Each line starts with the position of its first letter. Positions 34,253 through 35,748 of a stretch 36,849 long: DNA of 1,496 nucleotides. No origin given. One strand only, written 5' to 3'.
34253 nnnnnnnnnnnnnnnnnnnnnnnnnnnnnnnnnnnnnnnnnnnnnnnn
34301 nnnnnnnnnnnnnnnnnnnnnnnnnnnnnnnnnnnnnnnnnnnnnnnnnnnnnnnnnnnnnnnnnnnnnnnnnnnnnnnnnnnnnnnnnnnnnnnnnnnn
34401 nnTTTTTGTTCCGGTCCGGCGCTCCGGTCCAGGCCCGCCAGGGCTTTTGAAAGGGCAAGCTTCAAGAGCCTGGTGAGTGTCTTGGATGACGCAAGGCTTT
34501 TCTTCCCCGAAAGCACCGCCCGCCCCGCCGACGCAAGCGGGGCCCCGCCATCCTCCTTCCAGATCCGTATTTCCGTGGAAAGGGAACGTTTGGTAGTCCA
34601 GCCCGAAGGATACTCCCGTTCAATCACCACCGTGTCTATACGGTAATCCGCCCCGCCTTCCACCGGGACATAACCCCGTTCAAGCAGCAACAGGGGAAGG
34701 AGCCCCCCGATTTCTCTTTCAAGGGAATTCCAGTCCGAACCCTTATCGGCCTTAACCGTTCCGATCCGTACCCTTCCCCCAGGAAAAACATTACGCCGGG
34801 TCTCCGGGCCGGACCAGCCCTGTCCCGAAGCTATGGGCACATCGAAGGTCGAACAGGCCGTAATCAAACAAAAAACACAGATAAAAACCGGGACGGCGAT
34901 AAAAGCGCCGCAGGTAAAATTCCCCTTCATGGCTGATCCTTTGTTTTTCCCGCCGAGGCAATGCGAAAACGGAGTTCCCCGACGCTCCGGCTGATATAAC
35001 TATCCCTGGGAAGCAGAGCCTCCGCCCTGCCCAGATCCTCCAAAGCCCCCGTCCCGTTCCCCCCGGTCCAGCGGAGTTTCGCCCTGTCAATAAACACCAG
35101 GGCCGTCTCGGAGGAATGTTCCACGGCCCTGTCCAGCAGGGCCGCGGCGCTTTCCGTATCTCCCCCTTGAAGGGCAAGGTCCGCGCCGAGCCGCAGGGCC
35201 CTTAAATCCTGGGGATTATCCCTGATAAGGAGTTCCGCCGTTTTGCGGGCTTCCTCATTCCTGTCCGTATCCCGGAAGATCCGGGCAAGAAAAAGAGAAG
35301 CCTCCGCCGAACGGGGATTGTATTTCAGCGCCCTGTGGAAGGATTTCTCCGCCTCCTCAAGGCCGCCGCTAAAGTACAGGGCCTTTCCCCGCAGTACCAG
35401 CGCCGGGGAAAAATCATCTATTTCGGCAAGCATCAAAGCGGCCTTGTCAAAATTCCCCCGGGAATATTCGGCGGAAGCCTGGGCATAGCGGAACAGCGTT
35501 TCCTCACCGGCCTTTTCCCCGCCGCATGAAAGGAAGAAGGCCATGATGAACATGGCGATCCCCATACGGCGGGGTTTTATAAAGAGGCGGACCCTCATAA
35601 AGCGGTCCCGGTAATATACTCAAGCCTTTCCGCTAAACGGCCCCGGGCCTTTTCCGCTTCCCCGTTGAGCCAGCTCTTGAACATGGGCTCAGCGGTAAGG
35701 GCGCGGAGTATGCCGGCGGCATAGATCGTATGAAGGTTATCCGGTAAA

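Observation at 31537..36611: Five-gene, fully translationally coupled envelope operon: three unknown lipoproteins, a TolC-like OMF and an MFP adaptor, with no pump gene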

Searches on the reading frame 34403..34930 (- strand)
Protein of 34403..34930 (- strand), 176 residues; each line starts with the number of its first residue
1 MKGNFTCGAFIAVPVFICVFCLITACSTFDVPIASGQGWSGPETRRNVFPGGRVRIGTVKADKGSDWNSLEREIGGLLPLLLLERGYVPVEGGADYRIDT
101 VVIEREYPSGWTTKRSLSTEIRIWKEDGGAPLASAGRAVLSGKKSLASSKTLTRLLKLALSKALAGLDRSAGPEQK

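Call 3: search_protein_families(library=pfam, proteins=[window:34403-34930:-], max_evalue=0.1)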
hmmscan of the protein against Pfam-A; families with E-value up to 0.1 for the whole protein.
window:34403-34930:- (176 aa): 0 families

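Call 4: search_protein_families(library=ncbifam, proteins=[window:34403-34930:-], max_evalue=0.1)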
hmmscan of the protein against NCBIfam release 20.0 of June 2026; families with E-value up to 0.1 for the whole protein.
window:34403-34930:- (176 aa): 0 families

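Call 28: find_homologous_proteins(query=window:34403-34930:-)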
Query window:34403-34930:- (176 aa): 5 proteins with E <= 0.001 among 305 candidates.
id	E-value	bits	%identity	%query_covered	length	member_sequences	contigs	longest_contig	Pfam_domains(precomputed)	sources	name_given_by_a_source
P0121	7.1e-112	389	100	100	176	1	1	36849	-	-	-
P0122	1.3e-49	186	60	93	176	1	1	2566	-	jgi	jgi:hypothetical protein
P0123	8.5e-45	171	73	69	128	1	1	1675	-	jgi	jgi:hypothetical protein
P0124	5.6e-44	168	56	94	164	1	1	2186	-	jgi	jgi:hypothetical protein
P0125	5.3e-32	129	49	91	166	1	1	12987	-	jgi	jgi:hypothetical protein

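Call 32: search_solved_structures(query=A3, max_evalue=1)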
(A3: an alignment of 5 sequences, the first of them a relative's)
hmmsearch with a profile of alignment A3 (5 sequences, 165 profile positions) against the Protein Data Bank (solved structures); distinct sequences matched with E-value up to 1: 0.

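Call 54: find_homologous_proteins(query=A4, max_evalue=0.001)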
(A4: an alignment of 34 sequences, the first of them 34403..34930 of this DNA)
Query A4 (34 sequences) (176 aa, profile of the alignment): 40 proteins with E <= 0.001 among 8000 candidates.
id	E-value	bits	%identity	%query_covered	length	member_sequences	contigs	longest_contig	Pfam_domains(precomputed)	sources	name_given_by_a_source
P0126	5.6e-56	207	32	91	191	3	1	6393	-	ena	-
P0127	7.3e-56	207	31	90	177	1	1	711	-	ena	-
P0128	3.9e-55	204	31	95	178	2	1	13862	-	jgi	jgi:hypothetical protein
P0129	1.4e-54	202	32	90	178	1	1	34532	-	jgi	jgi:hypothetical protein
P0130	2.8e-54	201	34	81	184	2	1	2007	-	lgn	-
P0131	5.2e-54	200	32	85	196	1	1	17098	-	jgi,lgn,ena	-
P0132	7.3e-54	200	31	90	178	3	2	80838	-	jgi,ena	-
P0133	7.5e-54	200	29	90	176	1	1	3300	-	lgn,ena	-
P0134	9.4e-54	200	33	81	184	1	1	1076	-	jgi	-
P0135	5.0e-53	197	30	90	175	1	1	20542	-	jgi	jgi:hypothetical protein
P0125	3.9e-52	194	49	91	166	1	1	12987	-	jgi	jgi:hypothetical protein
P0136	7.4e-52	193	32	90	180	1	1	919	-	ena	-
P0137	1.6e-51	192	31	90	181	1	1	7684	-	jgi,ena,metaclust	metaclust:\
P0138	3.6e-51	191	30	85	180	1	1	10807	-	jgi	-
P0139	3.8e-51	191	31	87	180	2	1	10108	-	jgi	jgi:hypothetical protein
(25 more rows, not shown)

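Call 63: predict_structure(alignment_id=A5)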
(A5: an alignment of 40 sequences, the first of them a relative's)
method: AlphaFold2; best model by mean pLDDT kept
length: 176 residues; sequences in the alignment: 40
mean_pLDDT: 83.0   pTM: 0.73
mean pLDDT of the five models: 83.0, 82.5, 81.5, 80.9, 79.1
residues with pLDDT >= 90: 84; 70-90: 54; 50-70: 35; < 50: 3
segments of 3 or more residues with pLDDT < 50: none
pLDDT, mean of each block of 10 residues (from residue 1): 61 86 66 73 69 89 80 93 93 91 93 94 84 84 88 96 86 57
secondary structure, 60 per line:
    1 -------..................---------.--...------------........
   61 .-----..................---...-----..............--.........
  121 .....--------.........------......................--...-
elements in order: H8-25 E38-40 E53-61 H67-84 E88-90 E96-109 E112-125 E134-142 H149-170
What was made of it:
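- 34400..34930 (-): L3: 176-aa lipoprotein (lipobox ITAC) with an LptE/PelC-type alpha/beta fold. Fast-evolving, and absent from one large sub-clade of related loci. AF2 model pLDDT 83 (call 63).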

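Call 66: fold_search(model_id=the predicted structure, library=pdb)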
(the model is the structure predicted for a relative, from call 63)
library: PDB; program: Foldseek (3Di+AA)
matches with E <= 10: 645; with E <= 0.001: 6
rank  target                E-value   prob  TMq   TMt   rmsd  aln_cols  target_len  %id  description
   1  4kwy_A                2.5e-04  1.00  0.38  0.45   5.3       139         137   15  Crystal structure of a putative lipoprotein (CC_3750) from Caulobacter crescentus CB15 at 2.40 A resolution (released 2013-06-19)
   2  4kwy_B                4.6e-04  1.00  0.36  0.45   6.1       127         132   17  Crystal structure of a putative lipoprotein (CC_3750) from Caulobacter crescentus CB15 at 2.40 A resolution (released 2013-06-19)
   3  5t11_K                4.9e-04  1.00  0.43  0.54   5.7       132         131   20  PelC L103M dodecamer from Paraburkholderia phytofirmans, space group C2 (released 2017-03-15)
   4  8h1s_B                5.9e-04  0.99  0.32  0.34   7.0       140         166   16  Crystal structure of apo-LptDE complex (released 2023-10-11)
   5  5t10_A                6.3e-04  1.00  0.40  0.50   6.6       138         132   19  PelC dodecamer from Paraburkholderia phytofirmans, space group P6 (released 2017-03-15)
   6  8h1r_B                9.6e-04  0.98  0.31  0.31   7.5       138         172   15  Crystal structure of LptDE-YifL complex (released 2023-10-25)
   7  5t11_D                1.3e-03  1.00  0.42  0.52   5.7       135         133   21  PelC L103M dodecamer from Paraburkholderia phytofirmans, space group C2 (released 2017-03-15)
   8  5t0z_D                1.5e-03  0.98  0.33  0.37  10.7       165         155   12  PelC from Geobacter metallireducens (released 2017-03-15)
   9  5iva_B                1.6e-03  0.98  0.32  0.35   7.0       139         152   16  The LPS Transporter LptDE from Pseudomonas aeruginosa, core complex (released 2016-05-18)
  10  5t10_B                1.7e-03  1.00  0.46  0.56   5.9       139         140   19  PelC dodecamer from Paraburkholderia phytofirmans, space group P6 (released 2017-03-15)
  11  5t11_C                1.7e-03  1.00  0.40  0.49   6.5       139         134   19  PelC L103M dodecamer from Paraburkholderia phytofirmans, space group C2 (released 2017-03-15)
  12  5t11_L                2.1e-03  1.00  0.41  0.51   8.0       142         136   20  PelC L103M dodecamer from Paraburkholderia phytofirmans, space group C2 (released 2017-03-15)
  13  5t11_A                2.4e-03  1.00  0.42  0.52   6.5       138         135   20  PelC L103M dodecamer from Paraburkholderia phytofirmans, space group C2 (released 2017-03-15)
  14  5t11_I                2.4e-03  1.00  0.40  0.49   6.6       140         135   19  PelC L103M dodecamer from Paraburkholderia phytofirmans, space group C2 (released 2017-03-15)
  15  5t0z_A                2.6e-03  1.00  0.48  0.52   8.6       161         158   11  PelC from Geobacter metallireducens (released 2017-03-15)
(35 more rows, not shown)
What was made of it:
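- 34400..34930 (-): Foldseek hits: CC_3750 lipoprotein, PelC, LptE and GNA1162, at E 2.5e-4 to 8e-3, probability about 1.0, target-normalised TM 0.45-0.57 (call 66).
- Closest known: LptE. Same: L3 shares their alpha/beta fold in the model (Foldseek probability about 1.0, target-normalised TM 0.45-0.57) (call 66).
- L3 has an LptE/PelC/GNA1162-type outer-membrane lipoprotein fold (call 66). The L3 fold matches LptE and PelC, which partner outer-membrane translocons for LPS and Pel polysaccharide (call 66).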

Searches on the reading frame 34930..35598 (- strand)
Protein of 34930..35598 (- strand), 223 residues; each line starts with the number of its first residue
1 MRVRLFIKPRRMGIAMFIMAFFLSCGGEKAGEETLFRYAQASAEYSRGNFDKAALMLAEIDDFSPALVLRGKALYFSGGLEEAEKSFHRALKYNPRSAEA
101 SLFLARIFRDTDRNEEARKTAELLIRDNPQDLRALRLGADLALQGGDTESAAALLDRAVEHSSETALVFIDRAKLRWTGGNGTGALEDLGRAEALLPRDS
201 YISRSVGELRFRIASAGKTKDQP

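Call 3: search_protein_families(library=pfam, proteins=[window:34930-35598:-], max_evalue=0.1)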
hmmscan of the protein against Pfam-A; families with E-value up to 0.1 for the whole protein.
window:34930-35598:- (223 aa): 24 families
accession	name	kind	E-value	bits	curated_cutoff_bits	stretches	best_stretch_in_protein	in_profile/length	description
PF13432.12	TPR_16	-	2.6e-16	60.1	32.7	3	70-131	3-64/65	Tetratricopeptide repeat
PF14559.12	TPR_19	-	1.7e-13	51.1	25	1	80-139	7-66/68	Tetratricopeptide repeat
PF13428.12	TPR_14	-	4.4e-09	36.6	23.5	2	99-140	2-43/44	Tetratricopeptide repeat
PF07719.23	TPR_2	-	4.5e-09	36.2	27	1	66-96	3-33/34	Tetratricopeptide repeat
PF23914.1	TPR_CcmH_CycH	-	7.6e-07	29.5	42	1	76-155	62-144/158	Cytochrome c-type biogenesis protein H TPR domain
PF13174.12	TPR_6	-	3.3e-06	27.8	26.3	0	104-130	6-32/33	Tetratricopeptide repeat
PF13181.12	TPR_8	-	6.5e-06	26.3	25.7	0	66-95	3-32/34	Tetratricopeptide repeat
PF13414.12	TPR_11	-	6.7e-06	26.1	26.8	1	71-101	1-31/42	TPR repeat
PF25060.1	ARM_TT21_2nd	-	3.6e-05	23.8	27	1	46-108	200-266/270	Tetratricopeptide repeat protein 21 second ARM domain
PF00515.34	TPR_1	-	0.00014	22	27.8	1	66-96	3-33/34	Tetratricopeptide repeat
PF13424.12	TPR_12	-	0.0006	20.4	30.1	0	66-122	5-69/77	Tetratricopeptide repeat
PF17874.7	TPR_MalT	-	0.00087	19.1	45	1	63-175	79-209/336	MalT-like TPR region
PF13371.12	TPR_9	-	0.001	19.5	35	1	108-164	5-61/73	Tetratricopeptide repeat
PF12895.13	ANAPC3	-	0.0017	19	27.2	0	81-157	6-81/82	Anaphase-promoting complex, cyclosome, subunit 3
PF25058.1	ARM_TT21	-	0.0019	18.6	27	1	63-160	23-122/155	Tetratricopeptide repeat protein 21 ARM repeat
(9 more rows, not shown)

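Call 4: search_protein_families(library=ncbifam, proteins=[window:34930-35598:-], max_evalue=0.1)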
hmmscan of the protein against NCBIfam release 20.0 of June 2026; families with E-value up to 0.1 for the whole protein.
window:34930-35598:- (223 aa): 23 families
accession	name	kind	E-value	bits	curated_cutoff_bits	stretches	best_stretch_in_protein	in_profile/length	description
TIGR02917.1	PEP_TPR_lipo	equivalog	1.5e-16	59.5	312.2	1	31-195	258-426/899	XrtA/PEP-CTERM system TPR-repeat protein PrsT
TIGR02521.1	type_IV_pilW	equivalog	8.1e-08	32.1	154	1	48-154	120-225/234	type IV pilus biogenesis/stability protein PilW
NF052415.1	T3SS_chap_SctY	equivalog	2.6e-06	27.9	70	1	104-185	12-96/106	type III secretion apparatus assembly chaperone SctY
TIGR02552.1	LcrH_SycD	equivalog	4.8e-05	23.1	104.8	1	73-164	27-118/136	SycD/LcrH family type III secretion system chaperone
NF008520.0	PRK11447.1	equivalog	5.2e-05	21.2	858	1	78-191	617-736/1157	cellulose synthase complex outer membrane protein BcsC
NF008757.0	PRK11788.1-5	equivalog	0.00014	21.2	363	1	80-171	196-288/388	lipopolysaccharide assembly protein LapB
TIGR00540.1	TPR_hemY_coli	hypoth_equivalog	0.00017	20.5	142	1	66-161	119-215/385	heme biosynthesis-associated TPR protein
NF033920.0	C39_PA2778_fam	equivalog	0.00023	20.6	150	1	62-122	188-248/255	PA2778 family cysteine peptidase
TIGR02795.1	tol_pal_ybgF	equivalog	0.00054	20.6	90.1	1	69-131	44-109/119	tol-pal system protein YbgF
TIGR04510.1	mod_pep_cyc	subfamily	0.00067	18.3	400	1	128-195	392-461/814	putative peptide modification system cyclase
TIGR03939.1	PGA_TPR_OMP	equivalog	0.0008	17.7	366.65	1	61-165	392-496/800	poly-beta-1,6 N-acetyl-D-glucosamine export porin PgaA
NF052400.1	M48_BAM_BepA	equivalog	0.0016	17.3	570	1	72-181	279-390/483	beta-barrel assembly-enhancing protease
NF053607.1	CHU_0125_OmpA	equivalog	0.0017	16.9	620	1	67-167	22-122/639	CHU_0125 family OmpA-like outer membrane integrity protein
NF040959.1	MamA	equivalog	0.0034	16.8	200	1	43-168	46-175/204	magnetosome protein MamA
NF047507.1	TPR_BatC_Lepto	exception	0.004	16.6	175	1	36-111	60-143/214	TPR repeat-containing protein BatC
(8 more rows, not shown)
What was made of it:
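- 34927..35598 (-): TPR: 223-aa TPR lipoprotein (lipobox FLSC). All specific NCBIfam TPR families score far below their cutoffs (calls 3, 4).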
